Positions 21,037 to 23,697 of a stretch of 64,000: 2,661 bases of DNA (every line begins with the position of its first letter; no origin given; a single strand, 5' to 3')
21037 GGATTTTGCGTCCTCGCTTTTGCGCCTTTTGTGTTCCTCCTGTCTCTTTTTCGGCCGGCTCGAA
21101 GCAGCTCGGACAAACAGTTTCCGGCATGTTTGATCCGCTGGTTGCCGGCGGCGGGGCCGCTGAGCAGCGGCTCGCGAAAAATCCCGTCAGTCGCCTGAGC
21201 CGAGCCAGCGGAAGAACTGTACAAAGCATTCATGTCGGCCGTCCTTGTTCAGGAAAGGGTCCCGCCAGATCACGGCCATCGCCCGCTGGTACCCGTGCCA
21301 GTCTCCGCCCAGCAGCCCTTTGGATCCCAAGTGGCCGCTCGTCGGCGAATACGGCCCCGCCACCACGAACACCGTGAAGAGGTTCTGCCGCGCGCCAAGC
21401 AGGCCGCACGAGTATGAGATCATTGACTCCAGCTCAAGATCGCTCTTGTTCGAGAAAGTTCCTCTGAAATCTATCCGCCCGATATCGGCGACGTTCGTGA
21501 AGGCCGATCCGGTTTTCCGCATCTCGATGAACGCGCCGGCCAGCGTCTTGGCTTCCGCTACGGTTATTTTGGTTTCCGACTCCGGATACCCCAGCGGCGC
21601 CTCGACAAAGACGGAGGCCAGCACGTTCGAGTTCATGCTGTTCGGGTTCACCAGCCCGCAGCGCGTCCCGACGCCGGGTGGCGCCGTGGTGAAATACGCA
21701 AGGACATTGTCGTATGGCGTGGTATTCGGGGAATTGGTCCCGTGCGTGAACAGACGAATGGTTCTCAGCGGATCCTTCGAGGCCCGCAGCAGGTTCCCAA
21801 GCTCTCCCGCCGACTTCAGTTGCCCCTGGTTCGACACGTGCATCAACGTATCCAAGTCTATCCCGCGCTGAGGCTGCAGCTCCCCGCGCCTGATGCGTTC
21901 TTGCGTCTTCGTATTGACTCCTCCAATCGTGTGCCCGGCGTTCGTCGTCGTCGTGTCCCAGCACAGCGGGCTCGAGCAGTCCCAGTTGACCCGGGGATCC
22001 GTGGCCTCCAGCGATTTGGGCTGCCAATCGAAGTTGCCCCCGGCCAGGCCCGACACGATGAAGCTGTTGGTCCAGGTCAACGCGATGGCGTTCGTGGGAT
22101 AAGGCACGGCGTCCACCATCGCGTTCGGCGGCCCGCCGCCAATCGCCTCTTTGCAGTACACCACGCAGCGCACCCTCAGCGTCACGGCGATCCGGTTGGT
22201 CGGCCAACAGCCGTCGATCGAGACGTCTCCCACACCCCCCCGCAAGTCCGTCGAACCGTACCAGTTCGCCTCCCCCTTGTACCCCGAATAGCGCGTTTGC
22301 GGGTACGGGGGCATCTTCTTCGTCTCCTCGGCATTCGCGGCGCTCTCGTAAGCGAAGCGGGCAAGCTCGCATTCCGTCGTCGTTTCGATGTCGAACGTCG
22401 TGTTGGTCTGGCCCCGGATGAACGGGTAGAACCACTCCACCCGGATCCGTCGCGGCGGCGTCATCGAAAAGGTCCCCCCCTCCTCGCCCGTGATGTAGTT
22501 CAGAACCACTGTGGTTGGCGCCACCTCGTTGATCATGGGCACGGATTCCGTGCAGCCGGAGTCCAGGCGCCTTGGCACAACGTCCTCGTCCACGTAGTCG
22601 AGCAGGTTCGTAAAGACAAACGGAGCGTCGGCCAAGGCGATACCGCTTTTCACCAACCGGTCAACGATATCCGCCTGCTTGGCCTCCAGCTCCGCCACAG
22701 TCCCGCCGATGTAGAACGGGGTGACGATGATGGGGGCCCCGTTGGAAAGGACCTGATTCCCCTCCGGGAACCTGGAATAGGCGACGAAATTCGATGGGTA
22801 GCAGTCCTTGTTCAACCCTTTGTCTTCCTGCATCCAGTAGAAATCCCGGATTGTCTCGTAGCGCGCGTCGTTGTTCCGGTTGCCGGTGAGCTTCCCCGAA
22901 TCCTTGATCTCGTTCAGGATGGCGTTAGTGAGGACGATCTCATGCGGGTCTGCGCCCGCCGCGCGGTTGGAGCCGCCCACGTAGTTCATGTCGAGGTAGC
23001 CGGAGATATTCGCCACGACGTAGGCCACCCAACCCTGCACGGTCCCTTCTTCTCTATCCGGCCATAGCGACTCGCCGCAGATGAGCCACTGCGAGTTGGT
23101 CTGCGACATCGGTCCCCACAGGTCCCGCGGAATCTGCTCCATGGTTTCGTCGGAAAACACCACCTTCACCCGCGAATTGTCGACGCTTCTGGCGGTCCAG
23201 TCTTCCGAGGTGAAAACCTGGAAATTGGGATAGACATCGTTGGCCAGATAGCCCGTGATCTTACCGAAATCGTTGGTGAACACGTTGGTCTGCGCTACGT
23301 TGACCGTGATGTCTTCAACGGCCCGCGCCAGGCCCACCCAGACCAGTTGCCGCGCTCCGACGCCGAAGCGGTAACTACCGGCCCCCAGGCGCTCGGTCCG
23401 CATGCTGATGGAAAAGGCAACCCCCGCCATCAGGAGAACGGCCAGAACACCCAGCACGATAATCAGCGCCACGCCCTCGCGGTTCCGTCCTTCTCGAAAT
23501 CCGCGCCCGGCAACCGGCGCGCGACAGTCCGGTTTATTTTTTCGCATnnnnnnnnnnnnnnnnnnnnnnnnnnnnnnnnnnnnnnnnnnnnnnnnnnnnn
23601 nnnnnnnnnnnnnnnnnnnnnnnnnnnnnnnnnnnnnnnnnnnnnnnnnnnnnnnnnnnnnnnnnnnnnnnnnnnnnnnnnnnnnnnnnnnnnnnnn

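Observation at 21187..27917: Pseudopilin operon in gspG-H-I-J-K order plus three extra pilin genes, ending in an oversized (786 aa) GspK-like protein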

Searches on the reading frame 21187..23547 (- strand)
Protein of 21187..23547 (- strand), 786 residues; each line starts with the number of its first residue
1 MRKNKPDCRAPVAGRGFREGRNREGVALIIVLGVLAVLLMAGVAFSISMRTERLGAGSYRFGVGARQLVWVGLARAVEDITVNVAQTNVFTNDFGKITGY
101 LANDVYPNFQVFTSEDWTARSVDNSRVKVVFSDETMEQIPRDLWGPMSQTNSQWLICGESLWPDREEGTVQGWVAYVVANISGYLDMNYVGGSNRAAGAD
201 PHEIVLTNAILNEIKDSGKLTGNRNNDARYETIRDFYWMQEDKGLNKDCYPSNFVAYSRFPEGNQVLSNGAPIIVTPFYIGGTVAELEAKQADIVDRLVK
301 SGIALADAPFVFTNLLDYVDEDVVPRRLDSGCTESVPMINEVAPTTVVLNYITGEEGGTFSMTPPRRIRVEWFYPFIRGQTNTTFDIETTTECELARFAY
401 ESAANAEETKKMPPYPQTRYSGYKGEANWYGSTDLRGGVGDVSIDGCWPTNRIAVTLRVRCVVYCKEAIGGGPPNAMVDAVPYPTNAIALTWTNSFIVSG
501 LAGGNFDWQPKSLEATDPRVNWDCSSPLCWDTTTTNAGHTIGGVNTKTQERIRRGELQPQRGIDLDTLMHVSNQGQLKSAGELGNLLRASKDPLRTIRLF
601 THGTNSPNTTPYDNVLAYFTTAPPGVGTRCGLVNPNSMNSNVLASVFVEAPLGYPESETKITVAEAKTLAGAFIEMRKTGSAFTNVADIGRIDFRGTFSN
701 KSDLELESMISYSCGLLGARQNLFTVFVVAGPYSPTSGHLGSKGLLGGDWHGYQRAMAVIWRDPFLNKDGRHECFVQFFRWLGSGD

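Call 3: search_protein_families(library=pfam, proteins=[window:21187-23547:-], max_evalue=0.1)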
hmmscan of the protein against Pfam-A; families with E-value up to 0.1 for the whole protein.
window:21187-23547:- (786 aa): 0 families

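Call 4: search_protein_families(library=ncbifam, proteins=[window:21187-23547:-], max_evalue=0.1)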
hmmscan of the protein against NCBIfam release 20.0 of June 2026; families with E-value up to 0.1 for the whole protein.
window:21187-23547:- (786 aa): 2 families
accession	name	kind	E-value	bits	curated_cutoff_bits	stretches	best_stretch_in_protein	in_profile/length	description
TIGR03741.1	PRTRC_E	subfamily_domain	0.011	15.6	37.95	1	270-316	38-85/106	PRTRC system protein E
TIGR02600.1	Verru_Chthon_A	subfamily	0.02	12.7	332.3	1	25-69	1-45/1296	Verru_Chthon cassette protein A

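Call 6: find_homologous_proteins(query=window:21187-23547:-)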
Query window:21187-23547:- (786 aa): 43 proteins with E <= 0.001 among 8000 candidates.
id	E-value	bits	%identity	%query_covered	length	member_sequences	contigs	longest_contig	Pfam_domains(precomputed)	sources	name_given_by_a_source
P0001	0.0e+0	1840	100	100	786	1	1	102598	-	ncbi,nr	ncbi:MAG: hypothetical protein QME60_00125 [Verrucomicrobiota bacterium]|nr:hypothetical protein [Ve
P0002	6.1e-227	774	49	95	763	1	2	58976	-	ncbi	-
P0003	1.9e-127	445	39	99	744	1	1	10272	-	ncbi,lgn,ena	-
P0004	2.6e-110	388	35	99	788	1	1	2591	-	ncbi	-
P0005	1.0e-108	383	38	97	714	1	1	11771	-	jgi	-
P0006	2.3e-103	365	33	98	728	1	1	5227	-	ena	-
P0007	1.4e-92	329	34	97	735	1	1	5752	-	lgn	-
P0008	2.4e-89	319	34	96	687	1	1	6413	-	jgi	-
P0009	3.3e-86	308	32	97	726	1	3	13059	-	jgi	-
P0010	1.2e-76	277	32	97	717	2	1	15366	-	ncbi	-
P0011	1.9e-71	259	32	97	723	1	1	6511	-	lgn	-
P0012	1.3e-64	237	31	97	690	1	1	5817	-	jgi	-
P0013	2.1e-62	229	30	96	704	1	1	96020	-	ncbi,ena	-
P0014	6.5e-61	225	30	99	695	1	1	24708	-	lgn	-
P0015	2.5e-60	223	29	97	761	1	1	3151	-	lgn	-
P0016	1.4e-59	220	31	97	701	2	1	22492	-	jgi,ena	-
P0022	3.6e-56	209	30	78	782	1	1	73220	-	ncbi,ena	-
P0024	3.0e-55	206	29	97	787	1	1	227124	-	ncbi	-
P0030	2.0e-51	193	29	78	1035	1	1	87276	-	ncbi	-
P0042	4.5e-36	142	27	97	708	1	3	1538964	-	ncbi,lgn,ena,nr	ncbi:MAG TPA: hypothetical protein PKE12_13845 [Kiritimatiellia bacterium]|nr:hypothetical protein [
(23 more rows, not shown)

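Call 9: search_solved_structures(query=A1, max_evalue=10, show_alignments=3)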
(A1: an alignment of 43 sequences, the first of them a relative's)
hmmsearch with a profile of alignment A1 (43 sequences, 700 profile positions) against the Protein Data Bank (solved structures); distinct sequences matched with E-value up to 10: 0.

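Call 10: search_protein_families(library=pfam, alignment_id=A1, max_evalue=1)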
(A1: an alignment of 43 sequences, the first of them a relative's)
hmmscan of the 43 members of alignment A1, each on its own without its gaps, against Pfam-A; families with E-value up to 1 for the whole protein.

A. member 1, P0001 (786 aa): 0 families

B. families by the number of members that match (of 43 scanned): 15 families
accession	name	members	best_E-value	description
PF12836.13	HHH_3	2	0.026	Helix-hairpin-helix motif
PF03934.19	T2SSK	2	0.055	Type II secretion system (T2SS), protein K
PF06480.20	FtsH_ext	1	0.024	FtsH Extracellular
PF01499.21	Herpes_UL25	1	0.046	Herpesvirus UL25 family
PF15403.11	HiaBD2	1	0.05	HiaBD2_N domain of Trimeric autotransporter adhesin (GIN)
PF20920.2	DAXX_hist_bd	1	0.094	Death domain-associated protein 6, histone binding domain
PF00928.26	Adap_comp_sub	1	0.1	Adaptor complexes medium subunit family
PF14579.12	HHH_6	1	0.12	Helix-hairpin-helix motif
PF18860.6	AbiJ_NTD3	1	0.12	AbiJ N-terminal domain 3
PF20112.4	DUF6502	1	0.13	Family of unknown function (DUF6502)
PF19607.4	DUF6112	1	0.13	Family of unknown function (DUF6112)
PF00003.28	7tm_3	1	0.14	7 transmembrane sweet-taste receptor of 3 GCPR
PF07632.16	Sde182_NH-like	1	0.16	Cellulose-binding Sde182, nucleoside hydrolase-like domain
PF01127.27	Sdh_cyt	1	0.19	Succinate dehydrogenase/Fumarate reductase transmembrane subunit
PF16844.10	DIMCO_N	1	0.26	Dinitrogenase iron-molybdenum cofactor, N-terminal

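Call 11: search_protein_families(library=ncbifam, alignment_id=A1, max_evalue=1)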
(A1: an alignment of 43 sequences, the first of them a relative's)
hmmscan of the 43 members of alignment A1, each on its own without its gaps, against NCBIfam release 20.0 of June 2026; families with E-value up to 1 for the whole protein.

A. member 1, P0001 (786 aa): 2 families
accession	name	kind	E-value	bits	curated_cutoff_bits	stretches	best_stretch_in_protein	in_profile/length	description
TIGR03741.1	PRTRC_E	subfamily_domain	0.011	15.6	37.95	1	270-316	38-85/106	PRTRC system protein E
TIGR02600.1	Verru_Chthon_A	subfamily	0.02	12.7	332.3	1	25-69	1-45/1296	Verru_Chthon cassette protein A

B. families by the number of members that match (of 43 scanned): 12 families
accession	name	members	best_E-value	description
TIGR02600.1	Verru_Chthon_A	43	8e-11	Verru_Chthon cassette protein A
NF037980.1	T2SS_GspK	40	3.4e-07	type II secretion system minor pseudopilin GspK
NF033486.1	harvest_ssl1498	3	0.13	photosystem II assembly protein Psb34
NF011679.0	PRK15099.1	1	0.0036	lipid III flippase WzxE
TIGR03741.1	PRTRC_E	1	0.011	PRTRC system protein E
NF011836.1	PRK15308.1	1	0.02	fimbrial chaperone TcfA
TIGR02937.1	sigma70-ECF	1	0.037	sigma-70 family RNA polymerase sigma factor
NF040473.1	peri_YbiM_McbA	1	0.051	DUF1471 family periplasmic protein McbA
NF003714.0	PRK05326.1-1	1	0.052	potassium/proton antiporter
NF002648.0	PRK02318.1-4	1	0.073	mannitol-1-phosphate 5-dehydrogenase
TIGR03812.1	tyr_de_CO2_Arch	1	0.11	tyrosine decarboxylase MfnA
NF003924.0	PRK05443.3-2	1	0.14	RNA degradosome polyphosphate kinase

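Call 19: predict_structure(alignment_id=A1)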
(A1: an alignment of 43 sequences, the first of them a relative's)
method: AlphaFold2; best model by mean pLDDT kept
length: 786 residues; sequences in the alignment: 43
mean_pLDDT: 86.3   pTM: 0.81
mean pLDDT of the five models: 86.3, 86.0, 85.0, 84.9, 83.8
residues with pLDDT >= 90: 455; 70-90: 242; 50-70: 66; < 50: 23
segments of 3 or more residues with pLDDT < 50: 1-20
pLDDT, mean of each block of 10 residues (from residue 1): 39 39 63 86 86 79 88 91 68 57 75 77 58 86 90 75 63 90 95 89 95 94 81 92 92 96 83 90 95 97 96 96 92 93 93 88 91 92 92 92 87 90 90 83 91 94 88 88 95 88 82 94 94 81 92 92 92 92 94 92 78 93 86 95 97 87 97 91 90 91 94 94 94 78 71 90 89 92 67
secondary structure, 60 per line:
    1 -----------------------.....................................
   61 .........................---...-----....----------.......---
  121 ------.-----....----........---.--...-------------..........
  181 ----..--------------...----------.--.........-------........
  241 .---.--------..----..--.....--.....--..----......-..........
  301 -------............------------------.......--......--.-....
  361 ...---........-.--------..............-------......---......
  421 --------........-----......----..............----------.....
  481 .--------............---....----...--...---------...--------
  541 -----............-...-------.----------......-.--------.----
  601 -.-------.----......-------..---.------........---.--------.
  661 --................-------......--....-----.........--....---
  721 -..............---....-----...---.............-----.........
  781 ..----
elements in order (helices of 4 or more, strands of 3 or more residues): H24-85 E89-91 E97-100 E111-113 H114-117 H133-136 H141-148 E155-157 E171-180 H217-225 H233-240 E264-268 E271-275 H284-289 H291-300 H308-319 E338-344 E347-352 E357-363 E367-374 E385-398 E406-411 E415-420 E429-436 E442-447 E452-465 E476-481 E490-497 H498-501 E505-508 E513-515 E530-532 H546-557 H580-585 H615-618 H640-647 H663-678 H686-691 H694-697 H703-711 E722-735 H739-742 E748-750 E754-766 E772-782

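Call 24: find_encoding_contigs(protein=P0002, flank=10000, max_places=2)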
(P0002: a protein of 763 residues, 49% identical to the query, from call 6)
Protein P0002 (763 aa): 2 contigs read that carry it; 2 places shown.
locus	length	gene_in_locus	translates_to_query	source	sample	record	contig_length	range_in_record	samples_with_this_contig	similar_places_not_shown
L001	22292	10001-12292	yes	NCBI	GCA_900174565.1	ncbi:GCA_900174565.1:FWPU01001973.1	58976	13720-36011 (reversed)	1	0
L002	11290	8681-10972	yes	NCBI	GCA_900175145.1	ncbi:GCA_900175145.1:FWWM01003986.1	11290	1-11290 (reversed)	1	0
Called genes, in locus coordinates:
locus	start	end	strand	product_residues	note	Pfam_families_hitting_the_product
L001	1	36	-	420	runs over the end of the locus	PF00162:PGK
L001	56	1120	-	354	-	PF00044:Gp_dh_N, PF02800:Gp_dh_C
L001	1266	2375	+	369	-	PF03739:LptF_LptG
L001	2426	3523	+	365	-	PF00437:T2SSE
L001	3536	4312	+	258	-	PF00106:adh_short, PF08659:KR (weak), PF13561:adh_short_C2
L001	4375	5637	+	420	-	PF00109:ketoacyl-synt, PF02801:Ketoacyl-synt_C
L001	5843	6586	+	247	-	PF08334:T2SSG (weak)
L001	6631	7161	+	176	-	PF07963:N_methyl (weak)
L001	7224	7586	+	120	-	-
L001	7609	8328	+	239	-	PF07963:N_methyl (weak)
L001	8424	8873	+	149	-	-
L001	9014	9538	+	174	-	-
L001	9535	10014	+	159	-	PF07963:N_methyl (weak)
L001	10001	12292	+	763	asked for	-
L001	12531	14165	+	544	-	PF00171:Aldedh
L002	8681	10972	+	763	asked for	-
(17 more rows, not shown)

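Call 25: find_encoding_contigs(protein=P0042, flank=10000, max_places=2)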
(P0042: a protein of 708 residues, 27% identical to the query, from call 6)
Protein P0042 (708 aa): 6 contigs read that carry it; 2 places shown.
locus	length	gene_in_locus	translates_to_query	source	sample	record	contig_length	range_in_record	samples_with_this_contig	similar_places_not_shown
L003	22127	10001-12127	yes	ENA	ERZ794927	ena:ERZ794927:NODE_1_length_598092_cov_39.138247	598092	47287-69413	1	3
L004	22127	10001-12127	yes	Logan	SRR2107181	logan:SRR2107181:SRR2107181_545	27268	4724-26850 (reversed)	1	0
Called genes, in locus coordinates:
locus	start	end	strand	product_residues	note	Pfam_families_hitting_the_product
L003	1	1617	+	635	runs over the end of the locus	PF01590:GAF (weak), PF00158:Sigma54_activat, PF14532:Sigma54_activ_2, PF07728:AAA_5, PF25601:AAA_lid_14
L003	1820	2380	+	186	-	PF02566:OsmC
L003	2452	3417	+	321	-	PF00892:EamA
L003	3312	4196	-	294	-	PF03958:Secretin_N (weak), PF00263:Secretin (weak)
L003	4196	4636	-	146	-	PF19502:DUF6036 (faint)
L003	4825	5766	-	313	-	PF02558:ApbA, PF08546:ApbA_C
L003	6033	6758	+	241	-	-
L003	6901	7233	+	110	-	PF01909:NTP_transf_2 (weak), PF18765:Polbeta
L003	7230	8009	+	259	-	PF08780:NTase_sub_bind, PF08334:T2SSG (weak)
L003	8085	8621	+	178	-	PF07963:N_methyl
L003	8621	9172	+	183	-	-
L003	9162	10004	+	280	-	-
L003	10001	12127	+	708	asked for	-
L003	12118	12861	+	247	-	PF07963:N_methyl (weak)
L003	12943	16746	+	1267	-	-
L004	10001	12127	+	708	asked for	-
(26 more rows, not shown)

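Call 36: search_protein_families(library=ncbifam, proteins=[P0003, P0005, P0008, P0010, P0013, P0016, P0022, P0024, P0030, P0042], max_evalue=1)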
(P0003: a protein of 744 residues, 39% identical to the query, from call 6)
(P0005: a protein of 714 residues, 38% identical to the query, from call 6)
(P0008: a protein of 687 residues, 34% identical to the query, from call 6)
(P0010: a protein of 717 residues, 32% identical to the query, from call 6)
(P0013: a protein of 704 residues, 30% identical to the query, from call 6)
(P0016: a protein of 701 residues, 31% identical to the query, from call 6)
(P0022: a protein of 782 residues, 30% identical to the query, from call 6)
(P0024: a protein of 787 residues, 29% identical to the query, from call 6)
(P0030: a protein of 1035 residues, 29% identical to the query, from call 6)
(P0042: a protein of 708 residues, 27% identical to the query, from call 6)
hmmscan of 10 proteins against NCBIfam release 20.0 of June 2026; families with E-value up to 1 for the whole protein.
P0003 (744 aa): 2 families
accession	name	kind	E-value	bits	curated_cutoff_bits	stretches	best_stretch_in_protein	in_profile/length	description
NF037980.1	T2SS_GspK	equivalog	0.0024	17.5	130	1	25-84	2-61/307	type II secretion system minor pseudopilin GspK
TIGR02600.1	Verru_Chthon_A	subfamily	0.33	8.7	332.3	1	26-61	1-36/1296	Verru_Chthon cassette protein A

P0005 (714 aa): 3 families
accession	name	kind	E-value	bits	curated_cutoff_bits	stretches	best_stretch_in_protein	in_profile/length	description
NF037980.1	T2SS_GspK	equivalog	8.1e-07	28.9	130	1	18-92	2-76/307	type II secretion system minor pseudopilin GspK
NF033486.1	harvest_ssl1498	equivalog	0.13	12.2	45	1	9-42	20-53/53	photosystem II assembly protein Psb34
TIGR02600.1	Verru_Chthon_A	subfamily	0.29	8.9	332.3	0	19-74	1-56/1296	Verru_Chthon cassette protein A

P0008 (687 aa): 2 families
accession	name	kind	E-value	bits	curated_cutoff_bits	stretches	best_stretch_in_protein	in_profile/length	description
NF037980.1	T2SS_GspK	equivalog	1.4e-06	28.1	130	1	1-74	4-79/307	type II secretion system minor pseudopilin GspK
TIGR02600.1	Verru_Chthon_A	subfamily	0.0081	14.1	332.3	1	1-43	2-44/1296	Verru_Chthon cassette protein A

P0010 (717 aa): 2 families
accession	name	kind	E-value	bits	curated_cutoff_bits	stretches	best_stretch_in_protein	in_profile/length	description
TIGR02600.1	Verru_Chthon_A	subfamily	2.3e-05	22.5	332.3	1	7-66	1-60/1296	Verru_Chthon cassette protein A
NF037980.1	T2SS_GspK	equivalog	0.25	10.8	130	1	6-58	2-54/307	type II secretion system minor pseudopilin GspK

P0013 (704 aa): 2 families
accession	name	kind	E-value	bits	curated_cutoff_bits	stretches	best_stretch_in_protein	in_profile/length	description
TIGR02600.1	Verru_Chthon_A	subfamily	1.9e-06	26.1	332.3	1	23-84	1-62/1296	Verru_Chthon cassette protein A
NF037980.1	T2SS_GspK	equivalog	0.97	8.9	130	0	22-52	2-32/307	type II secretion system minor pseudopilin GspK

P0016 (701 aa): 2 families
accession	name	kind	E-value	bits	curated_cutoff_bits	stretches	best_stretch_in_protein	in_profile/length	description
TIGR02600.1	Verru_Chthon_A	subfamily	2e-05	22.7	332.3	1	8-92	1-84/1296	Verru_Chthon cassette protein A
NF037980.1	T2SS_GspK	equivalog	5.1e-05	23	130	1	7-70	2-65/307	type II secretion system minor pseudopilin GspK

P0022 (782 aa): 3 families
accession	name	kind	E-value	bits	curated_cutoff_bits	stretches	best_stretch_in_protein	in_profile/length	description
NF037980.1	T2SS_GspK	equivalog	8.2e-06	25.6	130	1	17-80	2-66/307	type II secretion system minor pseudopilin GspK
TIGR02600.1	Verru_Chthon_A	subfamily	2e-05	22.7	332.3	1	18-67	1-50/1296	Verru_Chthon cassette protein A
NF002648.0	PRK02318.1-4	equivalog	0.073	12.3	719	1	621-701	291-375/382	mannitol-1-phosphate 5-dehydrogenase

P0024 (787 aa): 3 families
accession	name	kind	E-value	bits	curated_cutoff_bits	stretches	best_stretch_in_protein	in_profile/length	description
TIGR02600.1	Verru_Chthon_A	subfamily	6.3e-08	31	332.3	1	76-140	1-63/1296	Verru_Chthon cassette protein A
NF037980.1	T2SS_GspK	equivalog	0.019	14.5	130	1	75-128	2-55/307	type II secretion system minor pseudopilin GspK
TIGR03812.1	tyr_de_CO2_Arch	equivalog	0.11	11.3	299.4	1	118-177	38-98/375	tyrosine decarboxylase MfnA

P0030 (1035 aa): 3 families
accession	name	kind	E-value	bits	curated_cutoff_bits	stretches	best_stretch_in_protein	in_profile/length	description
TIGR02600.1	Verru_Chthon_A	subfamily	0.0014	16.6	332.3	1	24-76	1-53/1296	Verru_Chthon cassette protein A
NF037980.1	T2SS_GspK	equivalog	0.0021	17.6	130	1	23-73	2-52/307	type II secretion system minor pseudopilin GspK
NF033486.1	harvest_ssl1498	equivalog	0.21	11.5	45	1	20-47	26-53/53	photosystem II assembly protein Psb34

P0042 (708 aa): 2 families
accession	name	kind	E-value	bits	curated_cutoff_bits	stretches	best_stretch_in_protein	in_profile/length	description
TIGR02600.1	Verru_Chthon_A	subfamily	7e-06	24.2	332.3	1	14-69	1-56/1296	Verru_Chthon cassette protein A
NF037980.1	T2SS_GspK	equivalog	0.0006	19.4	130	1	14-76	3-65/307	type II secretion system minor pseudopilin GspK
